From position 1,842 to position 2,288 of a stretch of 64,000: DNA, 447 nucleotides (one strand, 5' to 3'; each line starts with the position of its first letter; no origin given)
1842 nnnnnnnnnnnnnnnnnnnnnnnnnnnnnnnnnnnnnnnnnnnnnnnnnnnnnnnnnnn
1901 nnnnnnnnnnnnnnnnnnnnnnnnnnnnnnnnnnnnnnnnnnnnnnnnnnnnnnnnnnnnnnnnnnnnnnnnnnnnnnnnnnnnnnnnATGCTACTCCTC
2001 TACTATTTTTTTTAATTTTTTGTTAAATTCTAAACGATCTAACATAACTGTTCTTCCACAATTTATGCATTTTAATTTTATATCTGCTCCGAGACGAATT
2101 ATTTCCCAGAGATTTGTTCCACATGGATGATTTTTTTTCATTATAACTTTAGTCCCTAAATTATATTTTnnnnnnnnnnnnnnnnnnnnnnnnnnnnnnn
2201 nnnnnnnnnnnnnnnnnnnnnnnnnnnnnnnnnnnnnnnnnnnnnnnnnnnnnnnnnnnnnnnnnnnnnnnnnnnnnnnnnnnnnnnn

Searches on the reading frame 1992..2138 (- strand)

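Call 89: search_protein_families(library=pfam, proteins=[window:1992-2138:-], max_evalue=0.001)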
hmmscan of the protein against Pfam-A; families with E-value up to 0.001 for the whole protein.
window:1992-2138:- (48 aa): 1 family
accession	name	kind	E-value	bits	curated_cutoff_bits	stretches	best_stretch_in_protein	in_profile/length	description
PF06107.17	DUF951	-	1.6e-23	82.8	25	1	1-45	10-54/55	Bacterial protein of unknown function (DUF951)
